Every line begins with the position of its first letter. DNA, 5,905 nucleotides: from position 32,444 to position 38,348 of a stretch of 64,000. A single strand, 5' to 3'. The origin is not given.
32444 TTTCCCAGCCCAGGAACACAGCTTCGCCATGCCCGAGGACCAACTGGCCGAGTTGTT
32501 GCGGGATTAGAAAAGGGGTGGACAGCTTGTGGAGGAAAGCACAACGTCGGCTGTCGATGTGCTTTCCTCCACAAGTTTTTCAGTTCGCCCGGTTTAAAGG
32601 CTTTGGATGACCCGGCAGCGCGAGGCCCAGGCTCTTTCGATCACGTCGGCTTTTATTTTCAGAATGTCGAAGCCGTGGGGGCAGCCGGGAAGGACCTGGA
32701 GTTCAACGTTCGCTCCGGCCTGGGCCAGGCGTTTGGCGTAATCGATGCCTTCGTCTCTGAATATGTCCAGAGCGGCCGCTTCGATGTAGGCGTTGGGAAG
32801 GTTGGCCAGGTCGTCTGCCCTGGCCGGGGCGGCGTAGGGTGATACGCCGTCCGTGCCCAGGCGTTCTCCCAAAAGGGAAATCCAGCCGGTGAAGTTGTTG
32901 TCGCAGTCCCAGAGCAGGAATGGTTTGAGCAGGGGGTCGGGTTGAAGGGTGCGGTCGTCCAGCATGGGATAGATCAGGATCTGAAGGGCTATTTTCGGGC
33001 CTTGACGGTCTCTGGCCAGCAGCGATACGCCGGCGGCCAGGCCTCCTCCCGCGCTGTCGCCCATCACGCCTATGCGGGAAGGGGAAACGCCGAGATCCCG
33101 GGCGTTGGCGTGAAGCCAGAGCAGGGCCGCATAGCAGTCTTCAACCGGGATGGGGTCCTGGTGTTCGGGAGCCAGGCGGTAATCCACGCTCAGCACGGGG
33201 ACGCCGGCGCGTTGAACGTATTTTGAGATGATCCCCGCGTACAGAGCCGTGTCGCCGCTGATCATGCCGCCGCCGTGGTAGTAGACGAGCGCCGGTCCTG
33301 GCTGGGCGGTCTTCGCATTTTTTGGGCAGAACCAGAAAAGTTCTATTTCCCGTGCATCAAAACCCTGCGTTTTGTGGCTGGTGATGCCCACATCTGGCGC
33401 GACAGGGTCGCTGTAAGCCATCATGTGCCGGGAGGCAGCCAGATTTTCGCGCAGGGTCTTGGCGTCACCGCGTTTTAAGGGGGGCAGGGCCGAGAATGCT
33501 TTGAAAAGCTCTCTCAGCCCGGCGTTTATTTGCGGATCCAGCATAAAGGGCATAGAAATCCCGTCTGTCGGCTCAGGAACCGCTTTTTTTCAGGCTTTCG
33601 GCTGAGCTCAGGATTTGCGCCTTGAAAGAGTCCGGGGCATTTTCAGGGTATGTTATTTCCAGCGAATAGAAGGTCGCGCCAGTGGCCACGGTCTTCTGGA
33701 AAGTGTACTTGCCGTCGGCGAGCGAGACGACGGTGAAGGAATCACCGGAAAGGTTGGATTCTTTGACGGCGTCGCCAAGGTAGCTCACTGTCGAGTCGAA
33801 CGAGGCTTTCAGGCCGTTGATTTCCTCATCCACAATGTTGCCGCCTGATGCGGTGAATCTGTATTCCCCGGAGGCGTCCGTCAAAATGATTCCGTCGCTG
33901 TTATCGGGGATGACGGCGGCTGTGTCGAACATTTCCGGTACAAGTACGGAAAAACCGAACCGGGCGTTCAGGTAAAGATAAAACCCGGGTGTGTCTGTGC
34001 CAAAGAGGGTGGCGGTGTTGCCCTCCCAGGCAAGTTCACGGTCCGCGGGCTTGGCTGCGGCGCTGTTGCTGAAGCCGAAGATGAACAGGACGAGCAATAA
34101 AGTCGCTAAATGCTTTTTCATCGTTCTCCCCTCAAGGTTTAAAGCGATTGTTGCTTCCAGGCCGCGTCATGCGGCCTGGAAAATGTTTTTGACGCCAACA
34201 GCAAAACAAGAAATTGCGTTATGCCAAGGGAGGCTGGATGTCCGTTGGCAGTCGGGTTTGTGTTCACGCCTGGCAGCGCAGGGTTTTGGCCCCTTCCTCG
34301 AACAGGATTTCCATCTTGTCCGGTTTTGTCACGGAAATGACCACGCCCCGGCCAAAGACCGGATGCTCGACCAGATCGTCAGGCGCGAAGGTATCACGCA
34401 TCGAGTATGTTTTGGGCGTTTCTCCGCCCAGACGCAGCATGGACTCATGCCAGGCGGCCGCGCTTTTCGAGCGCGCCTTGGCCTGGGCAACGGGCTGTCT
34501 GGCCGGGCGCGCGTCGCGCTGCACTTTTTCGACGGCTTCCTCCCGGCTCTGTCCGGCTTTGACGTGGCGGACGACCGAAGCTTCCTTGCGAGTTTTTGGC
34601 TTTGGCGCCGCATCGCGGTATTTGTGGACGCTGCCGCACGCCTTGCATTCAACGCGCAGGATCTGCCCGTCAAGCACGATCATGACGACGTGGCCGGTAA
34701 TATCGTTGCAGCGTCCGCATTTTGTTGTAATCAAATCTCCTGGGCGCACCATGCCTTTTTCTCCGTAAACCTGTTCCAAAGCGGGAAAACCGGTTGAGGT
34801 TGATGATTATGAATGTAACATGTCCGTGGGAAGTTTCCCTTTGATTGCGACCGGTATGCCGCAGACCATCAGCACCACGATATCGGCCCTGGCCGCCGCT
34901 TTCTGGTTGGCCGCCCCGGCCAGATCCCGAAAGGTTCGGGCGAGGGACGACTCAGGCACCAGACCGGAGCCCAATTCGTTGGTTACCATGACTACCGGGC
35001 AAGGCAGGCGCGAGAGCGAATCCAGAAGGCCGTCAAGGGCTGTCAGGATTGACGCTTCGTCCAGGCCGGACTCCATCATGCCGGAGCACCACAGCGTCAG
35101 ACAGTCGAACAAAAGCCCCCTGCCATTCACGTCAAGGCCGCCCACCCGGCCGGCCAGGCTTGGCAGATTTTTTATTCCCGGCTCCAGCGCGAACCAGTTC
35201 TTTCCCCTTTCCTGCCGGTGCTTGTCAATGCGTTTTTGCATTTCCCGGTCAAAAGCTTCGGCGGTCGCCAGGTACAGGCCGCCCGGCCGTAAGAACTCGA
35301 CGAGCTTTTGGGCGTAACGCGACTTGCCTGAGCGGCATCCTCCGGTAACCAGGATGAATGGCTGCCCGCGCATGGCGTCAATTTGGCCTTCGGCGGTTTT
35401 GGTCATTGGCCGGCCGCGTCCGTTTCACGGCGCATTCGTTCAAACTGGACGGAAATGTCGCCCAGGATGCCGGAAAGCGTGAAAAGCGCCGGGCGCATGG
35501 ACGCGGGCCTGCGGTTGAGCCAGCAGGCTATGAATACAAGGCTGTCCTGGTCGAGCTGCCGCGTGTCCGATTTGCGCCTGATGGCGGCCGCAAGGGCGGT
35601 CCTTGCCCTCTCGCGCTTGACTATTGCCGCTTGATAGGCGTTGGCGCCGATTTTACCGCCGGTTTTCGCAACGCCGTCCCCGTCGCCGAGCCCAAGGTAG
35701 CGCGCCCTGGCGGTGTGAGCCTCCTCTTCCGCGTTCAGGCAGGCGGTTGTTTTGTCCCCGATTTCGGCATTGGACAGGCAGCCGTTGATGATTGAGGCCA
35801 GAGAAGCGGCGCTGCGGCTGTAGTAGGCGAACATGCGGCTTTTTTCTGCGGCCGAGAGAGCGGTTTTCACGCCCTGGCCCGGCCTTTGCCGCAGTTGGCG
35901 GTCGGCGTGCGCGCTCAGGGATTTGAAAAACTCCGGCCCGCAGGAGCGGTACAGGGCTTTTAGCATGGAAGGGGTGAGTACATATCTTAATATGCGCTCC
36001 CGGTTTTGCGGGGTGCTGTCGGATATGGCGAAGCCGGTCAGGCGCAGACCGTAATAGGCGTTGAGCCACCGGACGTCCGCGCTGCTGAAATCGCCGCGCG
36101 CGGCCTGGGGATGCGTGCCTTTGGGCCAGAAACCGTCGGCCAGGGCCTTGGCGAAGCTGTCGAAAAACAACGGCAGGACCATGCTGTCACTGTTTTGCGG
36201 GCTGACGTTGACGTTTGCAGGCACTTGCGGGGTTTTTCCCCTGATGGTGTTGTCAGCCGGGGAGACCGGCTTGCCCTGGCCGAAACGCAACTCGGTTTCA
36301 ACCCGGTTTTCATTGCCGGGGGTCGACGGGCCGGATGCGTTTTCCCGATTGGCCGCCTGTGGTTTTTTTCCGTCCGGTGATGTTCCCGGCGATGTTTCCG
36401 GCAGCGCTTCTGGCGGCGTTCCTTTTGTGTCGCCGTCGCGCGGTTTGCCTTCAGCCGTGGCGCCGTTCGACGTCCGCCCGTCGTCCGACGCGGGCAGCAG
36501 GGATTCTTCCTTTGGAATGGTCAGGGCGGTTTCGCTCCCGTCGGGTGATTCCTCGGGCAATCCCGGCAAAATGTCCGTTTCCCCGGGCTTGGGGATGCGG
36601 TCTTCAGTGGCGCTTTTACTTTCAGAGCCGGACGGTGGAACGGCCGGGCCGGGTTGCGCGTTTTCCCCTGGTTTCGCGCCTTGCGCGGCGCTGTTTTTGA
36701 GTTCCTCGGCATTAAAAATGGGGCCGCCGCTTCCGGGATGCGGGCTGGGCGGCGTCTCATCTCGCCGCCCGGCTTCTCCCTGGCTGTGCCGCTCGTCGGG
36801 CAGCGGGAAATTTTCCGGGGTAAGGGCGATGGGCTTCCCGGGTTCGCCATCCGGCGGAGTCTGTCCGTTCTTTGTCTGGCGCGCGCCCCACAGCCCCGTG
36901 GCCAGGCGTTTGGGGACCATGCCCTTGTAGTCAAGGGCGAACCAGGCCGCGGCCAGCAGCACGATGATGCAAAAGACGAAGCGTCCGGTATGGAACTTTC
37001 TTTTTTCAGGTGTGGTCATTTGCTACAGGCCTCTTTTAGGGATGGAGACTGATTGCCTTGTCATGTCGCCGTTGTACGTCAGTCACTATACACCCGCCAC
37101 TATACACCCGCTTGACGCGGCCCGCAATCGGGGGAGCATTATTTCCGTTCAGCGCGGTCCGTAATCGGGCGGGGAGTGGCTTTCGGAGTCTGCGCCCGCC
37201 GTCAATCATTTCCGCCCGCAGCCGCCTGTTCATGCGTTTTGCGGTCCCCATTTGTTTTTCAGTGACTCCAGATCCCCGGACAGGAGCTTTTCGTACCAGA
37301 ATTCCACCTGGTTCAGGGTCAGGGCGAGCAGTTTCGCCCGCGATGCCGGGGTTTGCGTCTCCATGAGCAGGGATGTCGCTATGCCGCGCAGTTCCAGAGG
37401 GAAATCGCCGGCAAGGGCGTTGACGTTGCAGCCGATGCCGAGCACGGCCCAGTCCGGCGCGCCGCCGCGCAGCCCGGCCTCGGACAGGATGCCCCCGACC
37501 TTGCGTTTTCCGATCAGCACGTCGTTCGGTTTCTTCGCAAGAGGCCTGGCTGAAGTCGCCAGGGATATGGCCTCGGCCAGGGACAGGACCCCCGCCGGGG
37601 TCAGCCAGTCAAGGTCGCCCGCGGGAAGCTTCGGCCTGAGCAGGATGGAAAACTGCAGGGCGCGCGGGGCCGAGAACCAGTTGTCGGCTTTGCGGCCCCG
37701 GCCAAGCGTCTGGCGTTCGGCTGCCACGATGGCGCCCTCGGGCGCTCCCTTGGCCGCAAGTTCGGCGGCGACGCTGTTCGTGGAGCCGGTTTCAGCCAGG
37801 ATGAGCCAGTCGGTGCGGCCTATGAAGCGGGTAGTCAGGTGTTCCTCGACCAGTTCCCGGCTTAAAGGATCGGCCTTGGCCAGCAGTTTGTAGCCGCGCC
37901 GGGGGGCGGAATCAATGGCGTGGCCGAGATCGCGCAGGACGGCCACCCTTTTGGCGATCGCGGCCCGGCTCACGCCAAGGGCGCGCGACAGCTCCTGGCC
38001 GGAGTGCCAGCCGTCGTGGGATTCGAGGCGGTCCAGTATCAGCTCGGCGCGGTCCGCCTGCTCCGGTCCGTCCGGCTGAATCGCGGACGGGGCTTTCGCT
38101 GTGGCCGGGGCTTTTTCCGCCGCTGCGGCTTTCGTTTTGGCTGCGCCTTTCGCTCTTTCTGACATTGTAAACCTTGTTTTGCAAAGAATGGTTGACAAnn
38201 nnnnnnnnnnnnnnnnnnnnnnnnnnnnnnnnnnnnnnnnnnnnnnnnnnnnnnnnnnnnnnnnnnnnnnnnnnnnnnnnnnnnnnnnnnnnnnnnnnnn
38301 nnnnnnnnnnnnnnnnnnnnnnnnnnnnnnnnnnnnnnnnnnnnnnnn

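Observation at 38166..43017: BirA-controlled biotin operon with no bioF but an SSS symporter: candidate biotin-precursor importer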

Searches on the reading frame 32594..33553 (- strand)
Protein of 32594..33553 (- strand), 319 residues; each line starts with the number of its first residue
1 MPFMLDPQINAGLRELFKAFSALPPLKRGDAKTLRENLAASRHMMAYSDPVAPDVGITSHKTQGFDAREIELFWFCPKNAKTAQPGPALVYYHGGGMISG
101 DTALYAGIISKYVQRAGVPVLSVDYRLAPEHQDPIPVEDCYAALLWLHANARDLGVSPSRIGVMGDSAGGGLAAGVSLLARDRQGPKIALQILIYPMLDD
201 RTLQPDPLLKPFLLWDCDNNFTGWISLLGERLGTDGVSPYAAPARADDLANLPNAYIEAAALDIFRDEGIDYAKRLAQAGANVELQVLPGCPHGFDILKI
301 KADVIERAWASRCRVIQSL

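Call 79: search_protein_families(library=pfam, proteins=[window:32594-33553:-], max_evalue=0.0001)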
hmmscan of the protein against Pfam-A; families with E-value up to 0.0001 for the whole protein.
window:32594-33553:- (319 aa): 3 families
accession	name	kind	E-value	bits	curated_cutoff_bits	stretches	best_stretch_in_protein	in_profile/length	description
PF07859.19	Abhydrolase_3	-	5.1e-58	196.7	25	1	89-295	1-208/210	alpha/beta hydrolase fold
PF20434.5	BD-FAE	-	2.9e-19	69.9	26.8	1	80-181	7-111/215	BD-FAE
PF00135.34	COesterase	-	3.4e-08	33.3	27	1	75-178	91-202/515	Carboxylesterase family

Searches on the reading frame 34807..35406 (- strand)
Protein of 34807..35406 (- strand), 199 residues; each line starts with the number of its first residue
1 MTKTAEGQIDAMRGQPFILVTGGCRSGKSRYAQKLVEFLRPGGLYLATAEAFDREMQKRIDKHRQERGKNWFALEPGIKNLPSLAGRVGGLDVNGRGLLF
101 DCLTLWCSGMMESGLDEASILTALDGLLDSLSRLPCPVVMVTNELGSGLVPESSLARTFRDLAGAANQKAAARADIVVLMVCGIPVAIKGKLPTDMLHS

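Call 3: search_protein_families(library=pfam, proteins=[window:34807-35406:-])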
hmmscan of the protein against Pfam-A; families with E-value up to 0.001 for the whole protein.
window:34807-35406:- (199 aa): 1 family
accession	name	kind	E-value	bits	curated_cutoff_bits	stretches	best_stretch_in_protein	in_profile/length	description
PF02283.22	CobU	-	3.6e-50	170.3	27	1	18-188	1-168/168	Cobinamide kinase / cobinamide phosphate guanyltransferase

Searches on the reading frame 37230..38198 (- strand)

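Call 3: search_protein_families(library=pfam, proteins=[window:37230-38198:-])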
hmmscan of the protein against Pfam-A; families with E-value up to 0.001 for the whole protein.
window:37230-38198:- (322 aa): 2 families
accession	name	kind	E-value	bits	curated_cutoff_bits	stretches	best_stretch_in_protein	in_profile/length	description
PF08279.18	HTH_11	-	1.1e-12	48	25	1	50-104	1-55/55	HTH domain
PF03099.24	BPL_LplA_LipB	-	4.3e-11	43.3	21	1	139-258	7-133/133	Biotin/lipoate A/B protein ligase family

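Call 5: search_protein_families(library=ncbifam, proteins=[window:37230-38198:-], max_evalue=0.01)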
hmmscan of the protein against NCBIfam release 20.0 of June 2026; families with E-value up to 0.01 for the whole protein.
window:37230-38198:- (322 aa): 12 families
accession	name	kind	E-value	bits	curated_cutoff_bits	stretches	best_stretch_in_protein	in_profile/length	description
TIGR00121.1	birA_ligase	equivalog_domain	2.2e-31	109.2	83.1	1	134-317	5-183/235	biotin--[acetyl-CoA-carboxylase] ligase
NF008848.0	PRK11886.1-3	equivalog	3.6e-31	108.4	362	1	62-317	13-264/319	bifunctional biotin--[acetyl-CoA-carboxylase] ligase/biotin operon repressor BirA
NF006206.0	PRK08330.1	equivalog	5.3e-28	98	311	1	121-317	4-190/243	biotin--protein ligase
NF008846.0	PRK11886.1-1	equivalog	3.3e-22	79.2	353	1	52-291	5-237/312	bifunctional biotin--[acetyl-CoA-carboxylase] ligase/biotin operon repressor BirA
NF008847.0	PRK11886.1-2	equivalog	6.3e-22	78.3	293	1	54-317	10-265/320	bifunctional biotin--[acetyl-CoA-carboxylase] ligase/biotin operon repressor BirA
NF008849.0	PRK11886.1-4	equivalog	1.8e-19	70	474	1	58-260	13-210/320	bifunctional biotin--[acetyl-CoA-carboxylase] ligase/biotin operon repressor BirA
NF008850.0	PRK11886.1-5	equivalog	1.6e-18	67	489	1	49-260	6-210/320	bifunctional biotin--[acetyl-CoA-carboxylase] ligase/biotin operon repressor BirA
NF005405.0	PRK06955.1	equivalog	8.9e-17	61.1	312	1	130-262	32-176/300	biotin--[acetyl-CoA-carboxylase] ligase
TIGR00122.1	birA_repr_reg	equivalog_domain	1.7e-09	37.4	70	1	65-114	14-62/69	biotin operon repressor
NF004607.0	PRK05935.1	equivalog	4.2e-09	36.5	219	1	134-277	8-150/190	biotin--protein ligase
NF006294.0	PRK08477.1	equivalog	2.5e-08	33.6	179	1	134-262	9-134/214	biotin--[acetyl-CoA-carboxylase] ligase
NF009862.0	PRK13325.1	equivalog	7.4e-08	31.5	761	1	137-259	90-213/592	bifunctional biotin--[acetyl-CoA-carboxylase] ligase/type III pantothenate kinase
